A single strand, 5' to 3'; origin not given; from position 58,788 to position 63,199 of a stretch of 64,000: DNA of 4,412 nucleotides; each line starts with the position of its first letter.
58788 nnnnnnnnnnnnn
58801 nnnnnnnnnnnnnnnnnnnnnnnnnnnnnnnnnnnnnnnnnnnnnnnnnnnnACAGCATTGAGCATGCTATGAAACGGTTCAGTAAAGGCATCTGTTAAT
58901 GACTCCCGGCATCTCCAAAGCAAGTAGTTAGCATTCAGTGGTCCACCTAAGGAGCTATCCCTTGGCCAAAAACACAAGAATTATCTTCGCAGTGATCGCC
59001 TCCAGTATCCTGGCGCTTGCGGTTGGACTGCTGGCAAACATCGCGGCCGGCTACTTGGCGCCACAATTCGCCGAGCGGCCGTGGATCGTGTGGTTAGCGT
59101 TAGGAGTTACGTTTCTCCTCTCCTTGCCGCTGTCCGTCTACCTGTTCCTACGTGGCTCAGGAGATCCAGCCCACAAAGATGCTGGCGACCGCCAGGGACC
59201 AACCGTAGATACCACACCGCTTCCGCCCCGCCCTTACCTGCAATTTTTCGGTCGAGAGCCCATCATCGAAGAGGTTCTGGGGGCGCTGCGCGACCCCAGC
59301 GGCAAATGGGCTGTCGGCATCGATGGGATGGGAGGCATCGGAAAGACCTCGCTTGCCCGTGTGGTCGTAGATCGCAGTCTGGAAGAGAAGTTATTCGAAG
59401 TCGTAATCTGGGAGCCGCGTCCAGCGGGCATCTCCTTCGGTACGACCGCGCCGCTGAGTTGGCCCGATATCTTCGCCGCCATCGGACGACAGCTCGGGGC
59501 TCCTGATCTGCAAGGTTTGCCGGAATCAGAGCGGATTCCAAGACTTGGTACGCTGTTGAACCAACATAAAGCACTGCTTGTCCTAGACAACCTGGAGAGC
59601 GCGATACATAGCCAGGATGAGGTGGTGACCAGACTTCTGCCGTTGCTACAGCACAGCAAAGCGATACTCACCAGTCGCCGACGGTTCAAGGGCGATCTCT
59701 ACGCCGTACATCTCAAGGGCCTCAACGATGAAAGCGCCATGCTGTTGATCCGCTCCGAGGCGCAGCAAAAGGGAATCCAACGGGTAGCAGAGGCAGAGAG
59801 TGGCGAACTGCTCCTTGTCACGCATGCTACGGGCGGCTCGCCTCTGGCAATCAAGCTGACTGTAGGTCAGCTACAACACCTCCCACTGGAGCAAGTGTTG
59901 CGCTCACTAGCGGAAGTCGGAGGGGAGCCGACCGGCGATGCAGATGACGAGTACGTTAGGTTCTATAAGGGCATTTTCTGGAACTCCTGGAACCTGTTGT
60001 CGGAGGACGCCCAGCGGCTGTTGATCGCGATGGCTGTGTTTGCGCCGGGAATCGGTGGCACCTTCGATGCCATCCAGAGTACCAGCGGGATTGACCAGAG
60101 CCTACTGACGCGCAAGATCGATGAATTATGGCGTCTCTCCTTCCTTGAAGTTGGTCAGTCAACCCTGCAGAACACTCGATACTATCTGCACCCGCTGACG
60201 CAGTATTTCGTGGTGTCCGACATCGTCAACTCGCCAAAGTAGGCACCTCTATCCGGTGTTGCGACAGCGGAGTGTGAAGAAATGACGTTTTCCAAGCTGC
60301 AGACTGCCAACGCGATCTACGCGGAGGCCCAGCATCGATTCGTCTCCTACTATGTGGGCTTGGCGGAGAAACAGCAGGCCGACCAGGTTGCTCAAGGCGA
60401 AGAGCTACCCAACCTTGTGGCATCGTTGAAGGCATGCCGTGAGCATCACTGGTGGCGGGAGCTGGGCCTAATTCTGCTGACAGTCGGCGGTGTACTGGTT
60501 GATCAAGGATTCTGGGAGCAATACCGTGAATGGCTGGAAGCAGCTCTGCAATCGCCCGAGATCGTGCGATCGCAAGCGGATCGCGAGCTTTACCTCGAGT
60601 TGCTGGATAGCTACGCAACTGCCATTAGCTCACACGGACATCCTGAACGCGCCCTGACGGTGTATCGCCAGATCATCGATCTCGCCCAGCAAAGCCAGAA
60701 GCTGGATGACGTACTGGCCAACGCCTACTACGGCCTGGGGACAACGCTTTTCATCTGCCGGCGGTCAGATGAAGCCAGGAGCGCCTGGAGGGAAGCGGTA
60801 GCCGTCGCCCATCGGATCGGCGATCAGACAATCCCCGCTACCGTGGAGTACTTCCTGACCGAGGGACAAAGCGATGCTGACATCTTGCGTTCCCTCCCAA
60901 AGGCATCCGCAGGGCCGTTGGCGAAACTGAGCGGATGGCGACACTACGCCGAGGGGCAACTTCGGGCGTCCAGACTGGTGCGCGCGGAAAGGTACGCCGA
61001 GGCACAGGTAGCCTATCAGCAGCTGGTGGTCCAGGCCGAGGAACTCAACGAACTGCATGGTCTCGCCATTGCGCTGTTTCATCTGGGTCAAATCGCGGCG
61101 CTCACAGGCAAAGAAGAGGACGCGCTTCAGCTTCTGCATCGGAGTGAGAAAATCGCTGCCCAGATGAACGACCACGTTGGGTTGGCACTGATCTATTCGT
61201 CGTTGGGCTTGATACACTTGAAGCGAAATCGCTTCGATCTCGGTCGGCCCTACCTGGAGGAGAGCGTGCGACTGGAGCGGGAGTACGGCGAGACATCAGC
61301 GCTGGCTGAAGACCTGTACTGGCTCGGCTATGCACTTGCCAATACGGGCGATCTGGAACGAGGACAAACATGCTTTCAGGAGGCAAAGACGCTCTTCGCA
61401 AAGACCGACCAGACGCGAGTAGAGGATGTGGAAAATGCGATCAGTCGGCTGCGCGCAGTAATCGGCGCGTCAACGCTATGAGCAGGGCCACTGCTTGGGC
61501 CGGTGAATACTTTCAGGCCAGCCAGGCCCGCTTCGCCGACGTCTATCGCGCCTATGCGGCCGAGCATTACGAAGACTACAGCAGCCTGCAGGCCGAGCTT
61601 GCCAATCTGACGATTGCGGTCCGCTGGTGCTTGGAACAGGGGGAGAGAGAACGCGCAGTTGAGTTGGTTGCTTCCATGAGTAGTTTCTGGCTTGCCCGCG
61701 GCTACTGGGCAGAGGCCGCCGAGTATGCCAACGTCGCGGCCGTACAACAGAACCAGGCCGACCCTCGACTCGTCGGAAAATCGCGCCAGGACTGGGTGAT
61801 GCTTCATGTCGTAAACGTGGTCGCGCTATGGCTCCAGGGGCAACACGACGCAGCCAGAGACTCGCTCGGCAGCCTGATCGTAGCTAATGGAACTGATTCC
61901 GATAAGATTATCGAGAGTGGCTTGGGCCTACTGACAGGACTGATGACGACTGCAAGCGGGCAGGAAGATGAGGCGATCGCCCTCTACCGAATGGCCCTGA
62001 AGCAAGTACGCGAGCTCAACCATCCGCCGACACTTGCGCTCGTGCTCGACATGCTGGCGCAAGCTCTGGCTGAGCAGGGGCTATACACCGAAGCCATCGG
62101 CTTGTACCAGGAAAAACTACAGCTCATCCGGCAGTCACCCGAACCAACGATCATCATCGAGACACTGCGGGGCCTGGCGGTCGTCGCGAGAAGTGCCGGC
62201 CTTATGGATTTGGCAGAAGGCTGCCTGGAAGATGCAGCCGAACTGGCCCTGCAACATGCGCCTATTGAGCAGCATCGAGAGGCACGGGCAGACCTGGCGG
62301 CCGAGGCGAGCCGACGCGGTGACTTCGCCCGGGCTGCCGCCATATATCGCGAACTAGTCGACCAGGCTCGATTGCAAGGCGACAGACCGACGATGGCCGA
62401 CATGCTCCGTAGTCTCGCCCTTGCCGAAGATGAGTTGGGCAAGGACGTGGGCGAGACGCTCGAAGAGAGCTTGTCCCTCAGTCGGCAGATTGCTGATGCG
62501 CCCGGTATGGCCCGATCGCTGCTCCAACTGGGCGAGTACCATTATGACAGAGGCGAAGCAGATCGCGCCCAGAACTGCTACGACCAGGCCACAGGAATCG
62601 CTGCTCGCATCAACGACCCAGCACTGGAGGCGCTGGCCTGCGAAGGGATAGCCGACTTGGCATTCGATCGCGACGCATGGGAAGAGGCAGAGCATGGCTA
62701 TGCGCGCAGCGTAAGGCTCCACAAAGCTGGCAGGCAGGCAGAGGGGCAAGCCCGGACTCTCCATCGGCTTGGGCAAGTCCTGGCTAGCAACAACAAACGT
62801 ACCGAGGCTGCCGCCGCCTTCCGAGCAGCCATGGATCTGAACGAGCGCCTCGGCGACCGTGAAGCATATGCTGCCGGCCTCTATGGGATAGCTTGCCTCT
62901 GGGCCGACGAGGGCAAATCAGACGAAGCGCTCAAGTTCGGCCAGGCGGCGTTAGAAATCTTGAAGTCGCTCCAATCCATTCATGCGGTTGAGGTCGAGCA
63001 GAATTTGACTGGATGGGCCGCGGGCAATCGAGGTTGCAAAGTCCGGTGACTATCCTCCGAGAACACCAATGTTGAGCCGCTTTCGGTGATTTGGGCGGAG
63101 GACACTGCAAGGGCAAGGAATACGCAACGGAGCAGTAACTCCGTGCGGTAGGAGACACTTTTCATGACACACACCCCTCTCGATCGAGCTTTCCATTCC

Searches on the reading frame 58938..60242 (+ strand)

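Call 91: search_protein_families(library=pfam, proteins=[window:58938-60242:+], max_evalue=0.0001)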
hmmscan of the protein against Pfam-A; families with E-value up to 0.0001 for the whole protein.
window:58938-60242:+ (434 aa): 2 families
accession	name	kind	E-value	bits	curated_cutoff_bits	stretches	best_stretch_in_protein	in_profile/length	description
PF00931.28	NB-ARC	-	2e-14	53.9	23.5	1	109-314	4-207/248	NB-ARC domain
PF13191.12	AAA_16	-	7.7e-06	26.9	32.6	1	102-239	1-161/167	AAA ATPase domain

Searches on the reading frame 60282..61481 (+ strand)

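Call 100: search_protein_families(library=pfam, proteins=[window:60282-61481:+], max_evalue=0.01)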
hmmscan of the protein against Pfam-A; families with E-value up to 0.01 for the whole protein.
window:60282-61481:+ (399 aa): 11 families
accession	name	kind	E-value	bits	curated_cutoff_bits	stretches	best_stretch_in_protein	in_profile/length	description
PF13424.12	TPR_12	-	1.1e-17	64.4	30.1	3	233-292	14-75/77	Tetratricopeptide repeat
PF07719.23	TPR_2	-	2.8e-14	52.4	27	0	342-371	1-30/34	Tetratricopeptide repeat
PF00515.34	TPR_1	-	5.1e-10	39.2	27.8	0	146-175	1-30/34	Tetratricopeptide repeat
PF13181.12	TPR_8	-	2.2e-09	37.2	25.7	0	345-371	4-30/34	Tetratricopeptide repeat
PF13428.12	TPR_14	-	4.1e-07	30.5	23.5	0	106-142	2-38/44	Tetratricopeptide repeat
PF13432.12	TPR_16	-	1.8e-06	28.7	32.7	0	228-292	3-61/65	Tetratricopeptide repeat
PF13174.12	TPR_6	-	5.1e-06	27.2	26.3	0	345-372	3-30/33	Tetratricopeptide repeat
PF12862.13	ANAPC5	-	1.8e-05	25.1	23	0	254-308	30-84/91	Anaphase-promoting complex subunit 5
PF13374.12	TPR_10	-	0.00046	20.5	27.5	0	146-178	2-34/42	Tetratricopeptide repeat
PF13431.12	TPR_17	-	0.0015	19.1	24.4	0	146-166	13-33/34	Tetratricopeptide repeat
PF18768.7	RNPP_C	-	0.0024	17.8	26.5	0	99-165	73-140/213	RNPP family C-terminal domain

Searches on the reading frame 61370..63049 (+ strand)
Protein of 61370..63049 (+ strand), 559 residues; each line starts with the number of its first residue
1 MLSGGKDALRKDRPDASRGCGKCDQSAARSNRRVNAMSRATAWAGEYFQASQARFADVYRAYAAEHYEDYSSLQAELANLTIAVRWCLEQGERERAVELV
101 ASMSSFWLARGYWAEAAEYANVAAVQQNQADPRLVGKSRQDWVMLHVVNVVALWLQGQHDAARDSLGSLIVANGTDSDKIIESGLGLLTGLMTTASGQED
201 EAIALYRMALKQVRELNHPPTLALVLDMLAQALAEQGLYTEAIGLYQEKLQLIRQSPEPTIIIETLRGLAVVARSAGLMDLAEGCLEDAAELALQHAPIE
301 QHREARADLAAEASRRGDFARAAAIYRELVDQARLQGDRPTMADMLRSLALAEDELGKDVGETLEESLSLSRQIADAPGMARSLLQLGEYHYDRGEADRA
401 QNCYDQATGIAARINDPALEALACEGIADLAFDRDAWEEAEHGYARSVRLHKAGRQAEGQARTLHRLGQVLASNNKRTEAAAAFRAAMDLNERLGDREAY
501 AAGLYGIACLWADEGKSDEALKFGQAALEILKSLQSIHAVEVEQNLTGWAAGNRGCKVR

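Call 100: search_protein_families(library=pfam, proteins=[window:61370-63049:+], max_evalue=0.01)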
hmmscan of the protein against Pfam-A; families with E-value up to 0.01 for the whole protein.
window:61370-63049:+ (559 aa): 14 families
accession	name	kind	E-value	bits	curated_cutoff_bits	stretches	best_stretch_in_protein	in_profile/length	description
PF13424.12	TPR_12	-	1.5e-22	80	30.1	6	225-294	5-76/77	Tetratricopeptide repeat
PF13176.12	TPR_7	-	2.1e-11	43.4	27.9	1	226-257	2-33/36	Tetratricopeptide repeat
PF07719.23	TPR_2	-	1.7e-10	40.6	27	0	461-492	1-32/34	Tetratricopeptide repeat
PF24885.1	TPR_NPHP3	-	1.6e-08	34.7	100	0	375-459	135-221/239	Nephrocystin-3 TPR domain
PF17874.7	TPR_MalT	-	1.9e-07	31.1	45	2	188-344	45-205/336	MalT-like TPR region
PF13374.12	TPR_10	-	3.6e-06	27.3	27.5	0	461-494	2-35/42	Tetratricopeptide repeat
PF13181.12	TPR_8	-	1.3e-05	25.4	25.7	0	461-492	1-32/34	Tetratricopeptide repeat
PF00515.34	TPR_1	-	2e-05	24.6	27.8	0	461-492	1-32/34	Tetratricopeptide repeat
PF13428.12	TPR_14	-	3.3e-05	24.6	23.5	0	226-257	4-35/44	Tetratricopeptide repeat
PF13174.12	TPR_6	-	3.5e-05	24.6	26.3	0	226-248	3-25/33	Tetratricopeptide repeat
PF13414.12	TPR_11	-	0.00093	19.3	26.8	0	193-211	4-22/42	TPR repeat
PF23938.1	DUF7273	-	0.0024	18.4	31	0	497-537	9-49/65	Domain of unknown function (DUF7273)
PF12895.13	ANAPC3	-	0.0058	17.3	27.2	0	228-255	28-54/82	Anaphase-promoting complex, cyclosome, subunit 3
PF13432.12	TPR_16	-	0.007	17.2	32.7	0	466-529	2-59/65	Tetratricopeptide repeat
